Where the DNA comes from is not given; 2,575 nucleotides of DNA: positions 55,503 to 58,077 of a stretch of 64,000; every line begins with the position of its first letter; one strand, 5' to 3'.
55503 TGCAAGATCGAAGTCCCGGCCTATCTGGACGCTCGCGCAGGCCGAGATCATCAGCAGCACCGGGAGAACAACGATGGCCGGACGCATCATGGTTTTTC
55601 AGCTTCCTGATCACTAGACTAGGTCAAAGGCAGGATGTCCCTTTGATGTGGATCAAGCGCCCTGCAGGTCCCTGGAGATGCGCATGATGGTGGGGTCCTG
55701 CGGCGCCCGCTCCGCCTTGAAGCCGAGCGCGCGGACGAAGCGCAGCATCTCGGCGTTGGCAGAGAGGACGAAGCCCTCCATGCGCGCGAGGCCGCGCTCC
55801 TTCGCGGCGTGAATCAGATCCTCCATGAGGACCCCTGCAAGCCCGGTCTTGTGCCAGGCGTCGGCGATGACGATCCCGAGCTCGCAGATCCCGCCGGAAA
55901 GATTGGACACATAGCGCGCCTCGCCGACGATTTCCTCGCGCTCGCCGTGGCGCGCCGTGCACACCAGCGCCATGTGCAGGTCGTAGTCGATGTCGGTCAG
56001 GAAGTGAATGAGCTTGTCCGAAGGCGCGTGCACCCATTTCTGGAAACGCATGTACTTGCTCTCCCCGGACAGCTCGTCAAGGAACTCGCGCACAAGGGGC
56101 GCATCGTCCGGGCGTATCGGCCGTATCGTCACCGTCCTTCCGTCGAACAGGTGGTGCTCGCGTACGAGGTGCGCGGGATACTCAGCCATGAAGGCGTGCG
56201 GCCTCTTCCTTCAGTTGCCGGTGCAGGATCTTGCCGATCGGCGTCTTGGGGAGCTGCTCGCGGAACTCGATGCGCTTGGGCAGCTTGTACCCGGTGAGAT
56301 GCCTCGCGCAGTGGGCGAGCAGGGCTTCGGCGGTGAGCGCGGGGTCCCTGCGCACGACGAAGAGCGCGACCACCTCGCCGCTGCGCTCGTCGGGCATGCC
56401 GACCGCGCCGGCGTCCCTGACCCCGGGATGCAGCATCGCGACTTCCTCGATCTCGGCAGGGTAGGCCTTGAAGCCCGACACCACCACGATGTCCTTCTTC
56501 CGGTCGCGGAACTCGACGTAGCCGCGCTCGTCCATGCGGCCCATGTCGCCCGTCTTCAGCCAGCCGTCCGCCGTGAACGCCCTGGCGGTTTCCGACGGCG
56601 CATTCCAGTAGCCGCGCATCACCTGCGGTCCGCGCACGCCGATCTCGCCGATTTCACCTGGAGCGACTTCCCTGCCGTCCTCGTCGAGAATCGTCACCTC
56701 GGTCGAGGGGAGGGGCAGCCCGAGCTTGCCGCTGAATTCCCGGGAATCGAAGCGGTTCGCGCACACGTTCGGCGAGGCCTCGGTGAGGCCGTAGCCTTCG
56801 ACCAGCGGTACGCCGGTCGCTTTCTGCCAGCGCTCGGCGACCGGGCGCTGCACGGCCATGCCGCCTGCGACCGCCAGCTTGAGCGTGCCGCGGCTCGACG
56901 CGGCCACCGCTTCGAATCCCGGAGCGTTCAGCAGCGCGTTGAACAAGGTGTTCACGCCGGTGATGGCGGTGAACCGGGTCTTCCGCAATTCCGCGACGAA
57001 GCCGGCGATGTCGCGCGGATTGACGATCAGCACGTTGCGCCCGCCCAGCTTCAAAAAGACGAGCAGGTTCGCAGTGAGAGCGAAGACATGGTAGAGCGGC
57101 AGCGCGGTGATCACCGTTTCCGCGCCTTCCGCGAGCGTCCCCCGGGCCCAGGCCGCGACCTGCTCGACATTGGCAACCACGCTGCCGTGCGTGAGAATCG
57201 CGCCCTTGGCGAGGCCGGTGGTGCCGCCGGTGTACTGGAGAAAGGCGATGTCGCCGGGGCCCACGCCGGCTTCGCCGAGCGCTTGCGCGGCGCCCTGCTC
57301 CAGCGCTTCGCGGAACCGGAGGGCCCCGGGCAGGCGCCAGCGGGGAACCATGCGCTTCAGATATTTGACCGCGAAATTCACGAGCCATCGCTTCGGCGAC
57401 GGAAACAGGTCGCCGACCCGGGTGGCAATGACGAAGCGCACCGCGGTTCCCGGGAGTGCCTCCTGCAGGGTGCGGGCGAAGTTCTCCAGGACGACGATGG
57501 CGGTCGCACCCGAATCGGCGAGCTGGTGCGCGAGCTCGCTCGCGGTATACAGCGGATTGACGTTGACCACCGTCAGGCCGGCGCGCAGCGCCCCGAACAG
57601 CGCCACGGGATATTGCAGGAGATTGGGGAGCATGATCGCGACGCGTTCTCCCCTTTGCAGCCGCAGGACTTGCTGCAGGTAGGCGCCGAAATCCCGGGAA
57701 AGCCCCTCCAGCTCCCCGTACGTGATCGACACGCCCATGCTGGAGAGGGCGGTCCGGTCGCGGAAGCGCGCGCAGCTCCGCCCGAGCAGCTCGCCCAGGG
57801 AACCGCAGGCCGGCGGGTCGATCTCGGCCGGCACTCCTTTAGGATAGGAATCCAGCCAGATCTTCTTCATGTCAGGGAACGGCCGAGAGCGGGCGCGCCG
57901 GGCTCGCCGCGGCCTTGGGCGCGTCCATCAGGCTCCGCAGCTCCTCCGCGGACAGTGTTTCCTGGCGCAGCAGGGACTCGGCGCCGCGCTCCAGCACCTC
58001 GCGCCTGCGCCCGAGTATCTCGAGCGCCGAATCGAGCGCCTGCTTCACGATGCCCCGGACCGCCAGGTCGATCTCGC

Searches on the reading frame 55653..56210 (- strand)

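Call 16: search_protein_families(library=pfam, max_evalue=0.00001, proteins=[window:55653-56210:-])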
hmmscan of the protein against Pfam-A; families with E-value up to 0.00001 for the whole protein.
window:55653-56210:- (185 aa): 2 families
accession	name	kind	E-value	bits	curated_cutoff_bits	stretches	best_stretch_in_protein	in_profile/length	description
PF13302.13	Acetyltransf_3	-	5e-10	40.6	25.4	1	27-165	2-138/138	Acetyltransferase (GNAT) domain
PF00583.31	Acetyltransf_1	-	1.2e-07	32.5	20.7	1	77-164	31-116/116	Acetyltransferase (GNAT) family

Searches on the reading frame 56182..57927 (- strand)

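Call 16: search_protein_families(library=pfam, max_evalue=0.00001, proteins=[window:56182-57927:-])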
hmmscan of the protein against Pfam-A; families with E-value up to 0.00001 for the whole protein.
window:56182-57927:- (581 aa): 2 families
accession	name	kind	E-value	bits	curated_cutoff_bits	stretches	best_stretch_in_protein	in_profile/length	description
PF00501.34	AMP-binding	-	3.3e-89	299.8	29.9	1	50-441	3-384/384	AMP-binding enzyme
PF13193.12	AMP-binding_C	-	4.1e-19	69.7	24.5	1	492-566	1-76/76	AMP-binding enzyme C-terminal domain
